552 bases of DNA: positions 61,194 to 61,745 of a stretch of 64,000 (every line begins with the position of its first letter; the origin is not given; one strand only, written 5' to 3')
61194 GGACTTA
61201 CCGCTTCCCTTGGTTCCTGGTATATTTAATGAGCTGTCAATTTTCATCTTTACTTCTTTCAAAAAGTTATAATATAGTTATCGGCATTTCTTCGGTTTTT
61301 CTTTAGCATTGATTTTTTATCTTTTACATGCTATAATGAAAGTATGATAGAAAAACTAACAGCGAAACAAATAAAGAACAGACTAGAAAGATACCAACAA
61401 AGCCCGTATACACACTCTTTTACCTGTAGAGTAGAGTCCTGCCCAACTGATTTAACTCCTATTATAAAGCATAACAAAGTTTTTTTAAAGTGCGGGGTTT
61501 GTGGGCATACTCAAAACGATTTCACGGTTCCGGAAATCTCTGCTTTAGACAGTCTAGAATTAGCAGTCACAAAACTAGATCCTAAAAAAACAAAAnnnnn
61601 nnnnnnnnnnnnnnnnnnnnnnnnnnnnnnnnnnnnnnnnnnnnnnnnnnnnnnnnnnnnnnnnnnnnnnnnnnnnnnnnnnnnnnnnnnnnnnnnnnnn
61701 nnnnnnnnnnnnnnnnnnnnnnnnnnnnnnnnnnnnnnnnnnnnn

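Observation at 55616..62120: RNA-repair toolkit: an Rnl2-type RNA ligase, a second small ligase-like nucleotidyltransferase, a Tpt1/KptA 2'-phosphotransferase and a calcineurin-type phosphoesterase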

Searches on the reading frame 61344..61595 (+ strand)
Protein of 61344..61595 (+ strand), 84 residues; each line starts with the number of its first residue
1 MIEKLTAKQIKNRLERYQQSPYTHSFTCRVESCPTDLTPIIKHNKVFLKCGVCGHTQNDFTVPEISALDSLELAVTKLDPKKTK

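Call 61: search_protein_representatives(protein=window:61344-61595:+)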
Query: 84 residues. Proteins with E-value up to 0.001 (for the whole library): 20; up to 1e-10: 1; up to 1e-30: 1. The best 20 are listed.
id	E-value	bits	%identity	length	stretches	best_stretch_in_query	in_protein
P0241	3.7e-50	182.6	99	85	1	1-84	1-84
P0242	4.4e-09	51.9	32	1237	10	29-79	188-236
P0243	7.7e-06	41.6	45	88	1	1-64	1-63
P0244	3.4e-05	39.5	43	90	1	2-57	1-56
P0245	3.4e-05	39.5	35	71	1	5-58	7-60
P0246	4.3e-05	39.2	30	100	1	9-71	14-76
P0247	5.0e-05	39.0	38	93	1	10-60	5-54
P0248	6.4e-05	38.7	45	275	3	27-56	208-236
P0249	6.6e-05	38.6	45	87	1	8-64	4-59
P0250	8.9e-05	38.2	40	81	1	15-62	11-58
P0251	8.9e-05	38.2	42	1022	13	36-58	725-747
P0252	9.4e-05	38.1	37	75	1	8-63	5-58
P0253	1.0e-04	38.0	46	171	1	14-65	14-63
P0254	1.5e-04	37.5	36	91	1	9-67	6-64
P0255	1.8e-04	37.3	38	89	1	9-66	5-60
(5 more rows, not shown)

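Call 64: search_protein_families(library=pfam, alignment_id=A3, max_evalue=0.1)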
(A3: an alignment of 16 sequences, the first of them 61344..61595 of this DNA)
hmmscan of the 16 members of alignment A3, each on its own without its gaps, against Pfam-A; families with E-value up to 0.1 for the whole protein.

A. member 1, window:61344-61595:+ (84 aa): 2 families
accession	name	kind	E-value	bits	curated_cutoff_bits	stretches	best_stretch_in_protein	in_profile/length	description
PF01873.23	eIF-5_eIF-2B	-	0.057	13.8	27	1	4-55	70-116/117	Domain found in IF2B/IF5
PF21349.2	RUBY_RBDX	-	0.083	12.8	26.5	0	49-60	18-29/30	Rubrerythrin, rubredoxin-like domain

B. families by the number of members that match (of 16 scanned): 9 families
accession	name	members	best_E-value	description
PF19769.4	CPxCG_zf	2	0.019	CPxCG-related zinc finger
PF21349.2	RUBY_RBDX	2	0.083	Rubrerythrin, rubredoxin-like domain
PF19609.4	DUF6114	1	0.018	Family of unknown function (DUF6114)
PF07246.16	Phlebovirus_NSM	1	0.031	Phlebovirus nonstructural protein NS-M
PF12760.12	Zn_ribbon_IS1595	1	0.032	Transposase zinc-ribbon domain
PF07282.18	Cas12f1-like_TNB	1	0.044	Cas12f1-like, TNB domain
PF01873.23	eIF-5_eIF-2B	1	0.057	Domain found in IF2B/IF5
PF05180.17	zf-DNL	1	0.057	DNL zinc finger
PF13632.12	Glyco_trans_2_3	1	0.099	Glycosyl transferase family group 2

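Call 65: search_protein_families(library=phrogs, alignment_id=A3, max_evalue=0.01)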
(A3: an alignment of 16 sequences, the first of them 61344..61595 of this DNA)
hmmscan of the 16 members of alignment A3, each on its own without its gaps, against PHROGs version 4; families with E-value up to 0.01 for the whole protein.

A. member 1, window:61344-61595:+ (84 aa): 0 families

B. families by the number of members that match (of 16 scanned): 2 families
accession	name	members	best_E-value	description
phrog_33875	-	2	9e-05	-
phrog_2784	-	1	0.0044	-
